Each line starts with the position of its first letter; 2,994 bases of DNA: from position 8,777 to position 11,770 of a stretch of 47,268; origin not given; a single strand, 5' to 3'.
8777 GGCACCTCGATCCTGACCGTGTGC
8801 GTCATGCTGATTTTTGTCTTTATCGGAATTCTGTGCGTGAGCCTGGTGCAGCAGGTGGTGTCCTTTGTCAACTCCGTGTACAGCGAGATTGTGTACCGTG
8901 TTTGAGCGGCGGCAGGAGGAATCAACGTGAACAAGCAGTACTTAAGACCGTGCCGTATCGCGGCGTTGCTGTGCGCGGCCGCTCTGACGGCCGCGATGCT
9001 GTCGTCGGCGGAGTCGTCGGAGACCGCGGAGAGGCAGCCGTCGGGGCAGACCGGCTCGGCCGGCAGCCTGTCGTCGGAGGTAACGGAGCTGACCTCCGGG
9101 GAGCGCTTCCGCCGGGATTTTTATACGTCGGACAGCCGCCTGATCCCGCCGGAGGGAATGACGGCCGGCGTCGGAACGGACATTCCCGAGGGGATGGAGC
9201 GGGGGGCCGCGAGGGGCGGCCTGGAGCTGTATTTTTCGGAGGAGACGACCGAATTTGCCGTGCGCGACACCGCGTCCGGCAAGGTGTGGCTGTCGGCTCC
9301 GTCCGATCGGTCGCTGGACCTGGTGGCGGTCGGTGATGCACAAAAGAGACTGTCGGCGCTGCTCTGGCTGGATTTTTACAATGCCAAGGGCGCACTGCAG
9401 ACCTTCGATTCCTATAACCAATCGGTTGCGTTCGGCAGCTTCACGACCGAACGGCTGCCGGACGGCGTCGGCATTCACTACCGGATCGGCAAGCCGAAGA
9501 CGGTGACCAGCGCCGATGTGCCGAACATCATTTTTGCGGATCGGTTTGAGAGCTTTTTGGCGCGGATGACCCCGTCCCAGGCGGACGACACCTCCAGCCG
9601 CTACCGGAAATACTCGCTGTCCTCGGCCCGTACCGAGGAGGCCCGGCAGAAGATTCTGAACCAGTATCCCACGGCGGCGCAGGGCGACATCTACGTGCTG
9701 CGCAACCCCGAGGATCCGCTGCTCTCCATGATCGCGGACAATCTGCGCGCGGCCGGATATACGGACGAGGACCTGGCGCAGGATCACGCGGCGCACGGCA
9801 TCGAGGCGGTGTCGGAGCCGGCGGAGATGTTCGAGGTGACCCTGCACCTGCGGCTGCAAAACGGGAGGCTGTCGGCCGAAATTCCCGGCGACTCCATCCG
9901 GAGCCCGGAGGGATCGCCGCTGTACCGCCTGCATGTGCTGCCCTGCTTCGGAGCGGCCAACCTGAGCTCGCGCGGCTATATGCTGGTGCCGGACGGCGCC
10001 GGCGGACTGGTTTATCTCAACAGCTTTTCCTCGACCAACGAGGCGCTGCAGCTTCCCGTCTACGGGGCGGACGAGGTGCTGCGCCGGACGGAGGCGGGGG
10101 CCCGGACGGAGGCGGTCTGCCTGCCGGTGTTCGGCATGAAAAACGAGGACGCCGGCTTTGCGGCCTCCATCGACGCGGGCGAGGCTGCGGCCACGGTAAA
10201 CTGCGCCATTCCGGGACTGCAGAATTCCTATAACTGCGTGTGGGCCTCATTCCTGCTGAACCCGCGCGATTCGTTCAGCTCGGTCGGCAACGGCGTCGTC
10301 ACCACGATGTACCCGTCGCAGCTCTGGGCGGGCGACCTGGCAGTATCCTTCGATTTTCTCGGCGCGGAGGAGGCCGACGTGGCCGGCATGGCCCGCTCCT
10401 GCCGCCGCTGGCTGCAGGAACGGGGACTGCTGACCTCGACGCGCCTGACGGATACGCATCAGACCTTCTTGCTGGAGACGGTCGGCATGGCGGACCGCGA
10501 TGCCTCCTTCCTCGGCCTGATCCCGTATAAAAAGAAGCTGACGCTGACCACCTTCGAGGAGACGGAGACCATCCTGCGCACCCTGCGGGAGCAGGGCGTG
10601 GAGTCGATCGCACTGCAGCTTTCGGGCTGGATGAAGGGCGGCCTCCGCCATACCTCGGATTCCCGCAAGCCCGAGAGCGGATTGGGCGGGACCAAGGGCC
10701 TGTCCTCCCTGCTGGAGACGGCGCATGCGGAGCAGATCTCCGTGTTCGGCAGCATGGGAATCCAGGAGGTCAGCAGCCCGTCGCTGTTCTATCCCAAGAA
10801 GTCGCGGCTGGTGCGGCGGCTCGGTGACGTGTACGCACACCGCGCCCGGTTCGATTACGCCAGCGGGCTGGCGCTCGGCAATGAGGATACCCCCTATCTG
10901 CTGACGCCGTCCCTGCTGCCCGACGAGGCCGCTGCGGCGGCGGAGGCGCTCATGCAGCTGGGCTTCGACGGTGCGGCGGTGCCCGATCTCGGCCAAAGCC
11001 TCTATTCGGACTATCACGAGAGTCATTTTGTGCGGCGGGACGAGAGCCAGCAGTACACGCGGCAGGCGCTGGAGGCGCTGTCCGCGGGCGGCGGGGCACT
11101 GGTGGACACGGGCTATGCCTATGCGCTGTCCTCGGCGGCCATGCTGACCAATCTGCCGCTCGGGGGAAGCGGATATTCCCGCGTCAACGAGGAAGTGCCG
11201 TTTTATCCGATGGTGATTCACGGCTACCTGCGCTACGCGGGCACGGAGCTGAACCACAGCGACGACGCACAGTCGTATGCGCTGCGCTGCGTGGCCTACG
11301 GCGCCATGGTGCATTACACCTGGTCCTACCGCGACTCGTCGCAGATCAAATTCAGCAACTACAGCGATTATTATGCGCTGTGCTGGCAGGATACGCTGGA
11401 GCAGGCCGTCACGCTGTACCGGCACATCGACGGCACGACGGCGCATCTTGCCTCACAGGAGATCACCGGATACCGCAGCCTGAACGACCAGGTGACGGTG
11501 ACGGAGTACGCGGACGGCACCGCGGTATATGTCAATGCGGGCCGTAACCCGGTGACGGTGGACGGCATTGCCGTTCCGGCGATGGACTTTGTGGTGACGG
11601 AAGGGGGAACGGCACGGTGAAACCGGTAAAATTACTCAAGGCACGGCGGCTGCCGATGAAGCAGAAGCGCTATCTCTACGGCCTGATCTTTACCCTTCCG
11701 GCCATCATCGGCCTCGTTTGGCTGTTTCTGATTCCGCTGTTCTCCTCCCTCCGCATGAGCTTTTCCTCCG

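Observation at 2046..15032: Nine-gene sugar-ABC operon with an embedded NHL/TPR - Yip1 - DUF5696-like trio of unknown function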

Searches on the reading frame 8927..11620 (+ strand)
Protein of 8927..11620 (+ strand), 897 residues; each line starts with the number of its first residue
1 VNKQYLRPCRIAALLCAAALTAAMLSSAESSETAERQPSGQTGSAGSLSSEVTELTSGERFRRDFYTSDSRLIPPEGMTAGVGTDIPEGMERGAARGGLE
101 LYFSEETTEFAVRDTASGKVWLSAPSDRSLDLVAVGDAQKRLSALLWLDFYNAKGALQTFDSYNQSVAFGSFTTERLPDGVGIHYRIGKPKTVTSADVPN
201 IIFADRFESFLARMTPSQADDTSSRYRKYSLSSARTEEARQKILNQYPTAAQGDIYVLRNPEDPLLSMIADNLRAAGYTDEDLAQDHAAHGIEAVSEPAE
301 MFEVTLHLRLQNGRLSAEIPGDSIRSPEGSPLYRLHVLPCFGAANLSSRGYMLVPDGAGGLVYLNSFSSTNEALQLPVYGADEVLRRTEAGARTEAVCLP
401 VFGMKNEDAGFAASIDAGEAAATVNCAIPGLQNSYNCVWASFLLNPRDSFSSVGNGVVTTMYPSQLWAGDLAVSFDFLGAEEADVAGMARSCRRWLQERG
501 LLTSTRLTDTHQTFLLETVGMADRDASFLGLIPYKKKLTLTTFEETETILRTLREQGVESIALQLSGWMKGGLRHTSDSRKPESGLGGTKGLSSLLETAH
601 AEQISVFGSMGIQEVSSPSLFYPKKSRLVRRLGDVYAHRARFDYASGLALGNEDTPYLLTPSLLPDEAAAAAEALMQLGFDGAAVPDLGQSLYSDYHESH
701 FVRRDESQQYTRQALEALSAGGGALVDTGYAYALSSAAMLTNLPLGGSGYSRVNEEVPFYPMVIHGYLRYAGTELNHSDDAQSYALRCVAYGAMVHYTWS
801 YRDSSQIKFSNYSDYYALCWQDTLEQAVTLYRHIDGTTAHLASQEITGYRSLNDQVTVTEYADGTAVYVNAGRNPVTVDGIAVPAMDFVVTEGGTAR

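Call 3: search_protein_families(library=pfam, proteins=[window:8927-11620:+], max_evalue=0.01)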
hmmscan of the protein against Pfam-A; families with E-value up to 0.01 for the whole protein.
window:8927-11620:+ (897 aa): 1 family
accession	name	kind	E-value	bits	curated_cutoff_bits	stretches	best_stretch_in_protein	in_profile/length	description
PF18952.6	DUF5696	-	5.9e-155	517.6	25.6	1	281-888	2-612/612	Family of unknown function (DUF5696)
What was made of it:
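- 8927..11620 (+): D: exported DUF5696 protein (897 aa) with a GH129-like three-domain fold (beta-sandwich, TIM barrel, beta-sandwich) plus an N-terminal extension. Its stop codon overlaps the a2 start codon. PF18952 E 6e-155 (call 3).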

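Call 4: search_protein_families(library=ncbifam, proteins=[window:8927-11620:+], max_evalue=0.01)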
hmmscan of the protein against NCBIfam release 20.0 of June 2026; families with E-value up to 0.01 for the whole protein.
window:8927-11620:+ (897 aa): 0 families

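Call 9: search_solved_structures(query=window:8927-11620:+, max_evalue=1)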
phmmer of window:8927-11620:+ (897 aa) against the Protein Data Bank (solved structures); distinct sequences matched with E-value up to 1: 2.
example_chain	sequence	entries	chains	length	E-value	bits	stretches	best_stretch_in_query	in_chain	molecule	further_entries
5wzq_A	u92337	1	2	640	0.00013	23.4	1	523-609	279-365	Alpha-N-acetylgalactosaminidase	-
5wzn_A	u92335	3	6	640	0.00018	22.9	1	523-609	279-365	Alpha-N-acetylgalactosaminidase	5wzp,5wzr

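Call 11: find_homologous_proteins(query=window:8927-11620:+, max_evalue=1e-10)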
Query window:8927-11620:+ (897 aa): 43 proteins with E <= 1e-10 among 8000 candidates.
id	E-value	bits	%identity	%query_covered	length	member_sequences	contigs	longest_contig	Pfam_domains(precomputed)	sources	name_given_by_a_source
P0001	0.0e+0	1992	99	100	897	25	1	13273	PF18952.7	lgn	-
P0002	0.0e+0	1161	61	98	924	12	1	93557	PF18952.7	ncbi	-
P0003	0.0e+0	1152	63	92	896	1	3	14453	PF18952.7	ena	-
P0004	1.8e-280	951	52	97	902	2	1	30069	PF18952.7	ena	-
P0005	9.4e-261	886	49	96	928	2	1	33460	PF18952.7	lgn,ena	-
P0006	1.0e-252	859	45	98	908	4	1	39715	PF18952.7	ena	-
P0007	1.7e-252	858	47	99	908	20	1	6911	PF18952.7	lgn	-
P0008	6.4e-249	847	48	93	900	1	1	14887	PF18952.7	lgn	-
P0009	1.2e-238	813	47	92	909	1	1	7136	PF18952.7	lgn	-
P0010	1.6e-233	796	45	93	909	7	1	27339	PF18952.7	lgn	-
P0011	9.5e-202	691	40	93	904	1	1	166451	PF18952.7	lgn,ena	-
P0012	2.4e-120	421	32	90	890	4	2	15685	PF18952.7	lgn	-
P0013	1.8e-112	395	31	89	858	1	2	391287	PF18952.7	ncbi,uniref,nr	ncbi:DUF5696 domain-containing protein [Paenibacillus thermotolerans]|uniref:DUF5696 domain-containi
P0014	7.6e-110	387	32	89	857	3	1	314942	PF18952.7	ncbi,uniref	ncbi:DUF5696 domain-containing protein [Gorillibacterium sp. CAU 1737]|uniref:DUF5696 domain-contain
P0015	5.6e-104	367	30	89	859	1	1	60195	PF18952.7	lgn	-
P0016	1.5e-88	316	31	70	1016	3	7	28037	PF18952.7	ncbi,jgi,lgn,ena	jgi:hypothetical protein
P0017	8.3e-85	304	30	69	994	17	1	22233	PF18952.7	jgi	jgi:hypothetical protein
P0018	5.2e-83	298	30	66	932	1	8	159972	PF18952.7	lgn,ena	-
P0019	1.8e-82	296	29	90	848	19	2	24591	PF18952.7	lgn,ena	-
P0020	2.4e-78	282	27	91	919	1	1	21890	PF18952.7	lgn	-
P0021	1.3e-49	187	24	66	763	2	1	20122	PF18952.7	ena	-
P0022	9.3e-48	181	26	67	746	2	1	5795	PF18952.7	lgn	-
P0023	2.4e-46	176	30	66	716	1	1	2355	PF18952.7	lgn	-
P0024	1.8e-43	167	25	67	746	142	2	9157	PF18952.7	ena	-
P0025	1.9e-43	167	28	69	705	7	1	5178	PF18952.7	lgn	-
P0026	2.6e-43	166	28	68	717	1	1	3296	PF18952.7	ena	-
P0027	6.5e-42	162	28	66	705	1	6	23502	PF18952.7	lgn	-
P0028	2.2e-41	160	28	66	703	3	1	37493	PF18952.7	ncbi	-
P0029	2.8e-41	160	28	66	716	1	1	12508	PF18952.7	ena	-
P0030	3.8e-41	159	28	66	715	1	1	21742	PF18952.7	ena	-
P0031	1.1e-40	158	27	66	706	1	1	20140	PF18952.7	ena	-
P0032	1.2e-40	158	27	66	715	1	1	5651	PF18952.7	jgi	-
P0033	1.4e-40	157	28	66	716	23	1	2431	PF18952.7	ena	-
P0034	1.9e-40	157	28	66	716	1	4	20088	PF18952.7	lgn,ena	-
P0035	2.3e-40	157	28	66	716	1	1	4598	PF18952.7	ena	-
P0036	3.2e-40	156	28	66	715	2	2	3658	PF18952.7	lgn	-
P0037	5.0e-40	156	28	66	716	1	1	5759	PF18952.7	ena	-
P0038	1.1e-39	154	27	66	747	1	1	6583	PF18952.7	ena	-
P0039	2.2e-38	150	26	66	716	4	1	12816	PF18952.7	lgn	-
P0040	2.0e-36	144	24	60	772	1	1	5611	PF18952.7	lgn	-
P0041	2.5e-35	140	26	66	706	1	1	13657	PF18952.7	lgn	-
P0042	4.9e-29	119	25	62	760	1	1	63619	PF18952.7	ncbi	-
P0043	1.8e-23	101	28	47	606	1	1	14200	PF18952.7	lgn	-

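Call 14: find_related_loci(query=A1, collection=genome_contigs, flank=10000)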
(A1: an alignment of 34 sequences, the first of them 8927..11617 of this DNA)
Query A1 (897 aa) in genome_contigs; peptide patterns used: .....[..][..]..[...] (x = any residue, [..] = any of these).
414 stretches matched a pattern; 398 encode a relative of the query (tblastn E <= 1e-3); the best 80 are kept; 80 distinct loci.
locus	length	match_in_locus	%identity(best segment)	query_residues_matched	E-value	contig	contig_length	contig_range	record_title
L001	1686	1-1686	64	129-689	0e+0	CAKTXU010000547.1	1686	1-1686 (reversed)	MAG: uncultured Eubacteriales bacterium isolate REFINED_METABAT215_SUBJECT_CONTIGS_1500_ASSEMBLY_K77_MERGED__Pilot_MoBio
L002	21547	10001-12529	45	61-894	0e+0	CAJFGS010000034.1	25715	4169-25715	Candidatus Avimonas merdigallinarum isolate Chicken_16_mag_116 genome assembly, contig: MAGpy_11413_16_idba_bin_116_fasc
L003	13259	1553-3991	32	86-894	2e-128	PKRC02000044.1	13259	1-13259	MAG: Clostridia bacterium isolate ZC4RG12 NODE_4289_length_13259_cov_30.807861, whole genome shotgun sequence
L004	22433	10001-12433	30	89-895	4e-123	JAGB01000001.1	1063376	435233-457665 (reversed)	Caldicoprobacter oshimai DSM 21659 K363DRAFT_scaffold00001.1_C, whole genome shotgun sequence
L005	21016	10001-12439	32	86-893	7e-123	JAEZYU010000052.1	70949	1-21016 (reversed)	MAG: Bacillota bacterium isolate OH_PFB_25 k127_850109, whole genome shotgun sequence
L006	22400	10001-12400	34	83-894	8e-122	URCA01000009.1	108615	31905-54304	uncultured Ruminococcaceae bacterium isolate UMGS856 genome assembly, contig: NODE_53_length_108615_cov_9.160814, whole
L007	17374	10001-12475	30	77-897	2e-121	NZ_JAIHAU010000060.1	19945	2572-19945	MAG: Mahella sp. isolate M2_7_6_bin.2 scaffold_1912, whole genome shotgun sequence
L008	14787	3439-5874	31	87-894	3e-120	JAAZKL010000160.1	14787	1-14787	MAG: Clostridiaceae bacterium isolate AS22ysBPME_286 85523_AS22, whole genome shotgun sequence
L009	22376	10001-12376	35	83-888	1e-118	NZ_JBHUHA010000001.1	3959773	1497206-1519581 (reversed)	Paenibacillus xanthanilyticus strain IBRC-M 10987 contig_1, whole genome shotgun sequence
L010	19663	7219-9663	31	84-894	2e-117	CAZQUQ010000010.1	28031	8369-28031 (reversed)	MAG TPA_asm: uncultured Oscillospiraceae bacterium isolate SRP167436_co1_27 genome assembly, contig: NODE_2471_length_28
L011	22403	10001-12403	33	78-890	2e-117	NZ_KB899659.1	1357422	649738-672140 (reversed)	Paenibacillus daejeonensis DSM 15491 F556DRAFT_scaffold00001.1, whole genome shotgun sequence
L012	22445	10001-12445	33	66-890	2e-117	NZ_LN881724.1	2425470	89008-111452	Gorillibacterium timonense strain SN4, whole genome shotgun sequence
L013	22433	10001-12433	33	75-897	2e-117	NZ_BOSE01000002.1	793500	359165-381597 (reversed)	Paenibacillus montaniterrae strain J40TS1 sequence02, whole genome shotgun sequence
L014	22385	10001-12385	32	83-890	9e-117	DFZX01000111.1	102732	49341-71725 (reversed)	MAG TPA_asm: Bacillales bacterium UBA4045 UBA4045_contig_20022, whole genome shotgun sequence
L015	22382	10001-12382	34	83-890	1e-115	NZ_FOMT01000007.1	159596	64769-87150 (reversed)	Paenibacillus catalpae strain CGMCC 1.10784, whole genome shotgun sequence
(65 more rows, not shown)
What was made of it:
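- Tried and rejected: Avimonas merdigallinarum (45%) (call 14).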

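Call 21: find_encoding_contigs(protein=P0002, flank=10000, max_places=2)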
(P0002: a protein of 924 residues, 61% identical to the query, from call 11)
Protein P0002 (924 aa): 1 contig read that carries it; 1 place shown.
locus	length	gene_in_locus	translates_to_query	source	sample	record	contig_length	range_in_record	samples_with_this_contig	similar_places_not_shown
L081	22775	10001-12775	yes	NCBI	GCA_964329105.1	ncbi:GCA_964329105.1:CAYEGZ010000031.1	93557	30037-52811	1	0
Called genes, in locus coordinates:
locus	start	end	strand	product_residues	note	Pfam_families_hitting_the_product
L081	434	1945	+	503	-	-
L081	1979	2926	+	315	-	-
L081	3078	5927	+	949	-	PF01547:SBP_bac_1, PF13416:SBP_bac_8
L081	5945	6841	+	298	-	PF00528:BPD_transp_1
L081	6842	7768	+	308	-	PF00528:BPD_transp_1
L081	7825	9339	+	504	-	PF13432:TPR_16 (faint), PF01436:NHL (faint)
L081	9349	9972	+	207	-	PF04893:Yip1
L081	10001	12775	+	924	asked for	PF18952:DUF5696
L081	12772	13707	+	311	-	-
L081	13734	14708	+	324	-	PF00528:BPD_transp_1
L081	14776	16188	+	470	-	PF01547:SBP_bac_1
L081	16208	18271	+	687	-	PF13385:Laminin_G_3, PF00295:Glyco_hydro_28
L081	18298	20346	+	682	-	PF13385:Laminin_G_3 (weak), PF00295:Glyco_hydro_28, PF13229:Beta_helix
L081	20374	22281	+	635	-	PF13385:Laminin_G_3 (weak), PF00295:Glyco_hydro_28 (weak), PF13229:Beta_helix, PF05048:NosD (weak)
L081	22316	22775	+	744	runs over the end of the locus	PF08531:Bac_rhamnosid_N, PF05592:Bac_rhamnosid, PF17389:Bac_rhamnosid6H, PF17390:Bac_rhamnosid_C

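Call 24: find_encoding_contigs(protein=P0028, flank=10000, max_places=2)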
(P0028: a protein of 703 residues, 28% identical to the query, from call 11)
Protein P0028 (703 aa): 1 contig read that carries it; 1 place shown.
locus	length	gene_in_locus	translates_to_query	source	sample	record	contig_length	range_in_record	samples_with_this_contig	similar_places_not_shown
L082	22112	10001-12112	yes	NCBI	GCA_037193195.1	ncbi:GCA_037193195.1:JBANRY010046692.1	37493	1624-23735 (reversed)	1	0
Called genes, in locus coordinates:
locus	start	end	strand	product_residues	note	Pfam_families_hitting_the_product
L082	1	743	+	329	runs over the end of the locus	PF04392:ABC_sub_bind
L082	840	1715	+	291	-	PF02653:BPD_transp_2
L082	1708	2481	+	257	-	PF00005:ABC_tran, PF02463:SMC_N, PF13304:AAA_21 (faint)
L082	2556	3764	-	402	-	PF07690:MFS_1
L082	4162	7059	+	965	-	PF01547:SBP_bac_1, PF13416:SBP_bac_8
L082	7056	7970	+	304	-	PF00528:BPD_transp_1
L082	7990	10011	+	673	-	PF01436:NHL (faint), PF04893:Yip1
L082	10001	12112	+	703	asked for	PF18952:DUF5696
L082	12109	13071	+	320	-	PF00528:BPD_transp_1 (weak)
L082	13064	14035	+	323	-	PF00528:BPD_transp_1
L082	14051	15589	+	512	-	PF13088:BNR_2 (weak), PF02012:BNR (faint)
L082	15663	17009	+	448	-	PF01547:SBP_bac_1, PF13416:SBP_bac_8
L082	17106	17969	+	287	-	PF00528:BPD_transp_1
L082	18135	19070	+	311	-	PF01022:HTH_5 (weak), PF12840:HTH_20 (weak)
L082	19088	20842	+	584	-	PF02837:Glyco_hydro_2_N, PF22666:Glyco_hydro_2_N2, PF00703:Glyco_hydro_2, PF02836:Glyco_hydro_2_C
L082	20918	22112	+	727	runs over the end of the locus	PF04616:Glyco_hydro_43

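Call 25: find_encoding_contigs(protein=P0042, flank=10000, max_places=2)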
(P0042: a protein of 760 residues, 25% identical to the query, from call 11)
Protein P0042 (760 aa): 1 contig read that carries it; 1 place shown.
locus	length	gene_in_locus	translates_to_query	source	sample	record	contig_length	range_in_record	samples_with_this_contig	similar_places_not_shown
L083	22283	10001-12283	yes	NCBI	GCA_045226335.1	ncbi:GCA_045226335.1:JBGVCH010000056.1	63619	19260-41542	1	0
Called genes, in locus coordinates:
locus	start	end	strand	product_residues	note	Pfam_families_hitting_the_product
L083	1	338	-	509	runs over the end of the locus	PF04616:Glyco_hydro_43, PF16369:GH43_C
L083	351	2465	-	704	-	PF22848:ASD1_dom, PF06964:Alpha-L-AF_C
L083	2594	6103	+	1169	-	PF01547:SBP_bac_1, PF13416:SBP_bac_8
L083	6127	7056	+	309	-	PF00528:BPD_transp_1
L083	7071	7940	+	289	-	PF00528:BPD_transp_1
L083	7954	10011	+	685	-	PF01436:NHL (faint), PF04893:Yip1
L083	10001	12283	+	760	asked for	PF18952:DUF5696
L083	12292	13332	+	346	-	PF00528:BPD_transp_1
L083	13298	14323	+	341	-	PF00528:BPD_transp_1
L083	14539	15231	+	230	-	PF00753:Lactamase_B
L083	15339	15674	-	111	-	-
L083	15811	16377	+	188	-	PF28474:DUF8412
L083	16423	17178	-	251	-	-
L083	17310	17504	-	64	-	-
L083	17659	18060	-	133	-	PF04237:YjbR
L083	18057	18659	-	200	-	PF03352:Adenine_glyco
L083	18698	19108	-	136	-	PF01327:Pep_deformylase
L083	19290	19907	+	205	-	PF13302:Acetyltransf_3, PF00583:Acetyltransf_1, PF13523:Acetyltransf_8 (weak)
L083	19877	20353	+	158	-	-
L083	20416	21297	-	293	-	-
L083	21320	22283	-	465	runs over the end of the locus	PF03062:MBOAT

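Call 26: find_encoding_contigs(protein=P0013, flank=10000, max_places=2)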
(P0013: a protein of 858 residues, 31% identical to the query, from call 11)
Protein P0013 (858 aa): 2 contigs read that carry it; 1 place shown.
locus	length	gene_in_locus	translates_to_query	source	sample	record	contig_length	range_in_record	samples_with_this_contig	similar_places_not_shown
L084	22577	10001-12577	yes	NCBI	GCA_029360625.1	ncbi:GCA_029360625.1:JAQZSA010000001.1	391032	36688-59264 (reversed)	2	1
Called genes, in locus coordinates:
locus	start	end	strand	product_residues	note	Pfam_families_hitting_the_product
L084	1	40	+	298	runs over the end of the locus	PF00005:ABC_tran, PF02463:SMC_N (weak), PF13304:AAA_21 (faint)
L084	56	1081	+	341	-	PF00356:LacI, PF00532:Peripla_BP_1, PF13377:Peripla_BP_3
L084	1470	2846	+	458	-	PF01547:SBP_bac_1, PF13416:SBP_bac_8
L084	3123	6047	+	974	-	PF01547:SBP_bac_1, PF13416:SBP_bac_8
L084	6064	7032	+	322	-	PF00528:BPD_transp_1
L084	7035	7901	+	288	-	PF00528:BPD_transp_1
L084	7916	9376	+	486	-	PF01436:NHL (faint)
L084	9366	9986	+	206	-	PF04893:Yip1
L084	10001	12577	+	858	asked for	PF18952:DUF5696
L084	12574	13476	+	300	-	PF00528:BPD_transp_1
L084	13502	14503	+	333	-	PF00528:BPD_transp_1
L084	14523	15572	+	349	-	PF02156:Glyco_hydro_26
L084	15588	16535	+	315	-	-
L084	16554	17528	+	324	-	PF22612:GH113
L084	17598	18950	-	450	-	-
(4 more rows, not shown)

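Call 28: predict_structure(alignment_id=A1)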
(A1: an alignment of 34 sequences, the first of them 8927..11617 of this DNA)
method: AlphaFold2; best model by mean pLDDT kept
length: 897 residues; sequences in the alignment: 34
mean_pLDDT: 86.9   pTM: 0.83
mean pLDDT of the five models: 86.9, 86.2, 85.5, 84.7, 84.5
residues with pLDDT >= 90: 560; 70-90: 234; 50-70: 65; < 50: 38
segments of 3 or more residues with pLDDT < 50: 25-50, 894-897
pLDDT, mean of each block of 10 residues (from residue 1): 56 77 48 32 36 69 86 90 94 95 97 96 94 91 96 86 94 95 92 83 95 93 94 88 91 92 87 90 89 70 97 96 90 96 95 94 85 85 70 78 96 97 93 93 85 54 87 96 95 97 93 95 84 85 98 96 92 62 93 97 94 82 86 74 54 71 94 93 92 88 94 95 91 96 88 91 97 91 92 95 88 87 95 93 93 91 94 90 94 58
secondary structure, 60 per line:
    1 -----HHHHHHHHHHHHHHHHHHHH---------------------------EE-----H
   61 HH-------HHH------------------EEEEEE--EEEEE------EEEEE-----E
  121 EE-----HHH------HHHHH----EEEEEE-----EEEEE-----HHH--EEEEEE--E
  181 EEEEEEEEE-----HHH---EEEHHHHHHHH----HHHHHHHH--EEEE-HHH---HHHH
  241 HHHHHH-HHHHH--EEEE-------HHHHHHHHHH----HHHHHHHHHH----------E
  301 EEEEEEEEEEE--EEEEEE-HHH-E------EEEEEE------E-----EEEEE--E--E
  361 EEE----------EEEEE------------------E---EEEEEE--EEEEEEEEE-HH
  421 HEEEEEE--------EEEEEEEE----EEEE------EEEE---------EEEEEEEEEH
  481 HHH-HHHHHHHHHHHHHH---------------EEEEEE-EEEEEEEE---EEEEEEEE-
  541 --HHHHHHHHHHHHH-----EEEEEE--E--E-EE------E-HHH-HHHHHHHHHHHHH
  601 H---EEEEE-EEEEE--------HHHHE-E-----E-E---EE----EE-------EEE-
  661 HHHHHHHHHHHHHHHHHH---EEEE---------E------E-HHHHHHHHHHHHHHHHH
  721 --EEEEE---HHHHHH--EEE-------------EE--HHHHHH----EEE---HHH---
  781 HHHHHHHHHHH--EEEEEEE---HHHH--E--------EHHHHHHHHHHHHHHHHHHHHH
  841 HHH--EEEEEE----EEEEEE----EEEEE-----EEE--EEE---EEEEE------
elements in order (helices of 4 or more, strands of 3 or more residues): H6-25 E91-96 E99-103 E110-114 E120-122 H137-141 E146-151 E157-161 E172-177 E180-189 E201-203 H204-211 H216-223 E226-229 H237-246 H248-252 E255-258 H266-275 H280-289 E300-311 E314-319 E332-337 E350-354 E360-363 E374-378 E401-406 E409-417 E422-427 E436-443 E448-451 E458-461 E471-479 H480-483 H485-498 E514-519 E521-528 E532-539 H543-555 E561-566 H588-601 E605-609 E611-615 H624-627 E657-659 H661-678 E682-685 H704-720 E723-727 H731-736 E739-741 H759-764 E769-771 H781-791 E794-800 H804-807 H820-843 E846-851 E856-861 E866-870 E876-878 E881-883 E887-891
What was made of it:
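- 8927..11620 (+): AF2 pLDDT 86.9, pTM 0.83 (call 28).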
